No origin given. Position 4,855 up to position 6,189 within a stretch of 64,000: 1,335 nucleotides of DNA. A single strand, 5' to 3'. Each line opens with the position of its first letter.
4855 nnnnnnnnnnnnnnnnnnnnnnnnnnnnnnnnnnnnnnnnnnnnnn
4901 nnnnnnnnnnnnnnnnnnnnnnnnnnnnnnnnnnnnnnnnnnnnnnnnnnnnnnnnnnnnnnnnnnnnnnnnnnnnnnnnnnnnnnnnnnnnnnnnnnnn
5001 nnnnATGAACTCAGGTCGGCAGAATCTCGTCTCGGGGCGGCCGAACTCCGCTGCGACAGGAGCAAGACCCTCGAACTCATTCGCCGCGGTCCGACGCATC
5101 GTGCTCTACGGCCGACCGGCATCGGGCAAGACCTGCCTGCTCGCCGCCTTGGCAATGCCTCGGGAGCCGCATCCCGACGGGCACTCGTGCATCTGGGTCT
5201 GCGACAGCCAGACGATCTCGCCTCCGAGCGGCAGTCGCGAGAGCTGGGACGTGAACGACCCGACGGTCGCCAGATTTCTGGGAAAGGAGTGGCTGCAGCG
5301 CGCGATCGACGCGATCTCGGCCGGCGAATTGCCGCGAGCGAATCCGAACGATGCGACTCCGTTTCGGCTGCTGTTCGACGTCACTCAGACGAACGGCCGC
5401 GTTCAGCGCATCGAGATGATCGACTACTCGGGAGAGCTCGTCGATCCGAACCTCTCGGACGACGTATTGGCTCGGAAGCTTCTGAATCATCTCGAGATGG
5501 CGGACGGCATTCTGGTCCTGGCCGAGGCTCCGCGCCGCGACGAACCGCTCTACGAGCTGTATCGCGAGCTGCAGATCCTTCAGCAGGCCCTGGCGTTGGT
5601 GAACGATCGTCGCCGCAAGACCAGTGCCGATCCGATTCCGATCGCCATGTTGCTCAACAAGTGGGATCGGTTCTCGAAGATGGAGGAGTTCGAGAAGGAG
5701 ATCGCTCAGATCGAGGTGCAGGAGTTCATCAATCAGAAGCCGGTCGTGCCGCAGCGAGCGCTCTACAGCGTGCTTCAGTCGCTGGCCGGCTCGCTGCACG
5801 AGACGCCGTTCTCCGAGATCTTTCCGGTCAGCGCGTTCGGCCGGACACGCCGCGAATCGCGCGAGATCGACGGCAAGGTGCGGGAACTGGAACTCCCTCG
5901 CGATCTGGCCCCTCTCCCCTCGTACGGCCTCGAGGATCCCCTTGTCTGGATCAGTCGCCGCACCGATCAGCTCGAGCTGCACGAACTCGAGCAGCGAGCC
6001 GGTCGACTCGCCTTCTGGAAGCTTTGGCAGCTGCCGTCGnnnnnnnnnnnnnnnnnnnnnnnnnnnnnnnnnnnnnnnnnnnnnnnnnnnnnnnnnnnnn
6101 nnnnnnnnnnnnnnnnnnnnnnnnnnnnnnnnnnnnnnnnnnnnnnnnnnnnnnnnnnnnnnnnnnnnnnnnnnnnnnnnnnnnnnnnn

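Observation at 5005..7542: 845-aa membrane-anchored GTPase carrying all five G motifs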

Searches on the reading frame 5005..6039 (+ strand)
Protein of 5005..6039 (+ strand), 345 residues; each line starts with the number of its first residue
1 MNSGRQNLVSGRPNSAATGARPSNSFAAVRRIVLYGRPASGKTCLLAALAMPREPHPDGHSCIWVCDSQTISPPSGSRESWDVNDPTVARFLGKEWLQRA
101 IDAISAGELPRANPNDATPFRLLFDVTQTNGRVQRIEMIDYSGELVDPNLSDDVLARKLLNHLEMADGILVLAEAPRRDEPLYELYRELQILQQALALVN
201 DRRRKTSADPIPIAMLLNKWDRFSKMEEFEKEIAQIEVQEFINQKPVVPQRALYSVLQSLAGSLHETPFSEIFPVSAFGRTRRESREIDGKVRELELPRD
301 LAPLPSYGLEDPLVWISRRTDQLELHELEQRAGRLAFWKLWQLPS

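Call 85: search_dna_similar(query=window:5005-6039:+, collection=plasmids, mode=protein, max_evalue=0.001, max_rows=10)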
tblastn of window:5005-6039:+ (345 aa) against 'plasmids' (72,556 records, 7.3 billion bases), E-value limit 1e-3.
Records with a match: 1; places in all: 1; records where one place covers at least 80% of the query: 1.
Best place of each record, by identity: <60% 1.
By first word of the organism name: Haliovirga 1.
By predicted mobility (MOB-suite, as given by PLSDB): non-mobilizable 1.
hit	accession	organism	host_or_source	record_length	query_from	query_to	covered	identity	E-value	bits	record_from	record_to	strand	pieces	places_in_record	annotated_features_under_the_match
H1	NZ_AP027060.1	Haliovirga abyssi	-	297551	32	322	84%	23.4%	1e-7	61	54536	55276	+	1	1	hypothetical protein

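Call 86: get_annotated_region(hit=H1, flank=8000)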
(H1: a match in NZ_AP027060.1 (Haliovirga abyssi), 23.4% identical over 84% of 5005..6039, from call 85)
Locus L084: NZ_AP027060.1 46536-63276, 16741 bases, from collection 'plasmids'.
description: Haliovirga abyssi strain IC12 plasmid pHIC, complete sequence
organism: Haliovirga abyssi (NCBI taxid 2996794)
taxonomy: Bacteria; Fusobacteriota; Fusobacteriia; Fusobacteriales; Haliovirgaceae; Haliovirga; Haliovirga abyssi
host: -; source: -; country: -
typing (MOB-suite, as given by PLSDB): non-mobilizable
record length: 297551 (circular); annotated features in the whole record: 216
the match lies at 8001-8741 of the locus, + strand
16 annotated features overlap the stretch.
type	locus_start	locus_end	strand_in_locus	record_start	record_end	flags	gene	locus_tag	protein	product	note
CDS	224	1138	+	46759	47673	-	-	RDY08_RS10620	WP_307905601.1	DUF3834 domain-containing protein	-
CDS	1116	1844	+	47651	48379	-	-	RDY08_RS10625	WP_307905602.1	ABC transporter permease subunit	GO:0055085 - transmembrane transport [Evidence IEA]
CDS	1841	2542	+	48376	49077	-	-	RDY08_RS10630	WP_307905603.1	ATP-binding cassette domain-containing protein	-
CDS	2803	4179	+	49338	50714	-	asnS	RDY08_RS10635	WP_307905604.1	asparagine--tRNA ligase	GO:0006421 - asparaginyl-tRNA aminoacylation [Evidence IEA]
CDS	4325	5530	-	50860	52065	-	-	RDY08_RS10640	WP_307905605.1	ammonium transporter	GO:0072488 - ammonium transmembrane transport [Evidence IEA]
CDS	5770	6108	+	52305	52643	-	-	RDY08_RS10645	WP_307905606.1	P-II family nitrogen regulator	-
CDS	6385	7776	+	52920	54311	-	gltA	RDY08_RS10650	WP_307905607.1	NADPH-dependent glutamate synthase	GO:0006537 - glutamate biosynthetic process [Evidence IEA]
CDS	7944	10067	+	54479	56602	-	-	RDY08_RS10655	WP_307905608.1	hypothetical protein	-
CDS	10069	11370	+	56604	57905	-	-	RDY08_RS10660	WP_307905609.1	hypothetical protein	-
CDS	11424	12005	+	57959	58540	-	gmhA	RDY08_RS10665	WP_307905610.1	D-sedoheptulose 7-phosphate isomerase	GO:0009244 - lipopolysaccharide core region biosynthetic process [Evidence IEA]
CDS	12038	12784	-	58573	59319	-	-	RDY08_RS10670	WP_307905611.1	uracil-DNA glycosylase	-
CDS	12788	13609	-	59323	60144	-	-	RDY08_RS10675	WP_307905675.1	metal ABC transporter permease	GO:0030001 - metal ion transport [Evidence IEA]; GO:0055085 - transmembrane transport [Evidence IEA]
CDS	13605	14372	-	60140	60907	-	-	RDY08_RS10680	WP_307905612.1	ATP-binding cassette domain-containing protein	-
CDS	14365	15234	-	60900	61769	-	-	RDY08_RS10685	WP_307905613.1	zinc ABC transporter substrate-binding protein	-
CDS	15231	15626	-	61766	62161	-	-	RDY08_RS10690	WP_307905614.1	Fur family transcriptional regulator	GO:0006355 - regulation of DNA-templated transcription [Evidence IEA]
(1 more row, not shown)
